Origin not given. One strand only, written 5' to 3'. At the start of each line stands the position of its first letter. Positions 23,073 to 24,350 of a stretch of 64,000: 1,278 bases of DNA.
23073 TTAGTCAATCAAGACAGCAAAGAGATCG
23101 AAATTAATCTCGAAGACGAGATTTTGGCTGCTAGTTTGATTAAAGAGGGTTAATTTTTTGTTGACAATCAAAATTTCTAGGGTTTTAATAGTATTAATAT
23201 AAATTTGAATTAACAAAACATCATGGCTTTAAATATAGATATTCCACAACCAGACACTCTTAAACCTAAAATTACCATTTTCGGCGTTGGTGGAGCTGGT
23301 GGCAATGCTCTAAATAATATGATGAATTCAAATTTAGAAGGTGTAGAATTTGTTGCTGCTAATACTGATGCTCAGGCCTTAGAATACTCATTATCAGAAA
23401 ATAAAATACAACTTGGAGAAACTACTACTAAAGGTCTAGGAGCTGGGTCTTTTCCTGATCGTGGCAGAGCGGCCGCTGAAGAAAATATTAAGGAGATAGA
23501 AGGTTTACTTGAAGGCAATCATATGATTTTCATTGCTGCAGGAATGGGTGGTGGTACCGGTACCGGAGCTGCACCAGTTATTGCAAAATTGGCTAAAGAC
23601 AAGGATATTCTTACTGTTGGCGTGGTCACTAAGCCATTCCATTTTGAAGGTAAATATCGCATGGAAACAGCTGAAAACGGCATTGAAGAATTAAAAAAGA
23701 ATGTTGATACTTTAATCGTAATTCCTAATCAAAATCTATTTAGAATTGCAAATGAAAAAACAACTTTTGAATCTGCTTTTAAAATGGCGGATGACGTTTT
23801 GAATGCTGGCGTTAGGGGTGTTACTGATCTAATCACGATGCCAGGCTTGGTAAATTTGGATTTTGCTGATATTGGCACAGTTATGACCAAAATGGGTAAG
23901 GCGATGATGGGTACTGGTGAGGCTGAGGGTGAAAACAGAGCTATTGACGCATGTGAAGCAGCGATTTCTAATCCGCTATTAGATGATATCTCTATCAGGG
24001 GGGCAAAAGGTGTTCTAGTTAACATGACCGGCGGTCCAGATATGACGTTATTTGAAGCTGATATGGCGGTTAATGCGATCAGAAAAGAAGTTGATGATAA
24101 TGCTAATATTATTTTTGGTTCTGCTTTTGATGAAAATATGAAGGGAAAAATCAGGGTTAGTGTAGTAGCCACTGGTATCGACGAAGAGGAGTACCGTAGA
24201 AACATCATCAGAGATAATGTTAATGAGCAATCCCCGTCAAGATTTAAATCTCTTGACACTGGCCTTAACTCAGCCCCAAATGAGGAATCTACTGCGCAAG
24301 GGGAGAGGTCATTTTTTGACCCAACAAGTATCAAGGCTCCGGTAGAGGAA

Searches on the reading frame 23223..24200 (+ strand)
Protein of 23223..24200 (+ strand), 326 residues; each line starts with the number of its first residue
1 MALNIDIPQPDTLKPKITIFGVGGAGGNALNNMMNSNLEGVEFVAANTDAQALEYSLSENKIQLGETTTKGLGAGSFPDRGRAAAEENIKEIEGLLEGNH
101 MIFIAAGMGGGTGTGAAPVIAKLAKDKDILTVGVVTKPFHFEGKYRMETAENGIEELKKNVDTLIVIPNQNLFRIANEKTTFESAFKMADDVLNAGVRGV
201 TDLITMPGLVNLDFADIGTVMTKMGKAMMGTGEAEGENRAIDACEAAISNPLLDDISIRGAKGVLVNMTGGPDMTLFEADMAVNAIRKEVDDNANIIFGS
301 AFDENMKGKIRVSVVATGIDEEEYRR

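Call 35: find_related_loci(query=window:23223-24200:+, collection=genome_contigs, flank=1000)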
Query window:23223-24200:+ (326 aa) in genome_contigs; peptide patterns used: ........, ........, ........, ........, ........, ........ (x = any residue, [..] = any of these).
600 stretches matched a pattern (row limit reached: there are more); 539 encode a relative of the query (tblastn E <= 1e-3); the best 80 are kept; 80 distinct loci.
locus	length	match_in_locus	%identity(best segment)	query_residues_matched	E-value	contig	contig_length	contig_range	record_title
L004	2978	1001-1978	95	1-326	0e+0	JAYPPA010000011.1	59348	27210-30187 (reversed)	MAG: Rickettsia sp. isolate 139572_S173_metabat_bins_sens.tsv.101 NODE_401_length_59348_cov_13.982021, whole genome shot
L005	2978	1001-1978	86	1-326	1e-179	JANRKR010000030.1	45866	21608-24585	MAG: Rickettsiales bacterium isolate bins.261 k141_1471673, whole genome shotgun sequence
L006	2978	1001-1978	86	1-326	4e-175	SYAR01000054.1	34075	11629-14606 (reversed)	MAG: Rickettsiales bacterium isolate F1-20-MAGs143 F1-20__c491055, whole genome shotgun sequence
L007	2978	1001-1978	86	1-326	9e-175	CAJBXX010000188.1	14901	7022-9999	MAG: uncultured Alphaproteobacteria bacterium isolate Loc090402-7m_bin-1117 genome assembly, contig: bin-1117:188/317, w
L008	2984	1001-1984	83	1-326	1e-174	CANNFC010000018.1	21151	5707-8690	MAG: Rickettsiales bacterium isolate ZH-13may13-88 genome assembly, contig: ZH-13May13-88.fna-C18, whole genome shotgun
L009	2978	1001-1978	86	1-326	1e-174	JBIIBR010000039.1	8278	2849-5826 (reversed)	MAG: Rickettsiales bacterium isolate ME2000-06-20pf_3300042868_group1_bin62 Rohwer_bin1989_scaffold_2679_c2, whole genom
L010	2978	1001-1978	86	1-326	1e-173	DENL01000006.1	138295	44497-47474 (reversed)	MAG TPA_asm: Rickettsiales bacterium UBA2645 UBA2645_contig_860, whole genome shotgun sequence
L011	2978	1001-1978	84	1-326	8e-174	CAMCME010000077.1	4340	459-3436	MAG: Rickettsia typhi isolate MsE-30apr19-74 genome assembly, contig: MsE-30apr19-C40556, whole genome shotgun sequence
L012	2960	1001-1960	86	1-320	1e-169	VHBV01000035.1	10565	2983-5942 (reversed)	MAG: Candidatus Pelagibacterales bacterium isolate M_surface_6_m2_121 M_surface_6_m2_121_Ga0194115_10007764, whole genom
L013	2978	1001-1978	84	1-326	7e-169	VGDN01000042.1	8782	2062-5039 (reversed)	MAG: Alphaproteobacteria bacterium isolate M_DeepCast_50m_m1_063 M_DeepCast_50m_m1_063_Ga0194121_10014668, whole genome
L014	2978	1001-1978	87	1-326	3e-168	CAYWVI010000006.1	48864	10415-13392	MAG TPA_asm: uncultured Rhizobium sp. isolate SRP285395_co1_350 genome assembly, contig: NODE_887_length_48864_cov_6.781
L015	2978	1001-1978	87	1-326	2e-168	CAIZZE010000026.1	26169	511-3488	MAG: uncultured Alphaproteobacteria bacterium isolate Loc080925-4-5m_bin-0125 genome assembly, contig: bin-0125:26/83, w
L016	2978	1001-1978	86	1-326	1e-162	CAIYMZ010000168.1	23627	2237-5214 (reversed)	MAG: uncultured Alphaproteobacteria bacterium isolate Loclat_bin-14143 genome assembly, contig: bin-14143:168/175, whole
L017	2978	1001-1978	85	1-326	3e-162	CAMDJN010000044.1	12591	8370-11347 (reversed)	MAG: Rickettsia typhi isolate MsH-30jul19-198 genome assembly, contig: MsH-30jul19-C9946, whole genome shotgun sequence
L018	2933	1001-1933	80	14-324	2e-159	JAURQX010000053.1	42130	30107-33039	MAG: Alphaproteobacteria bacterium isolate SFB_South_Co_88 k141_3545245, whole genome shotgun sequence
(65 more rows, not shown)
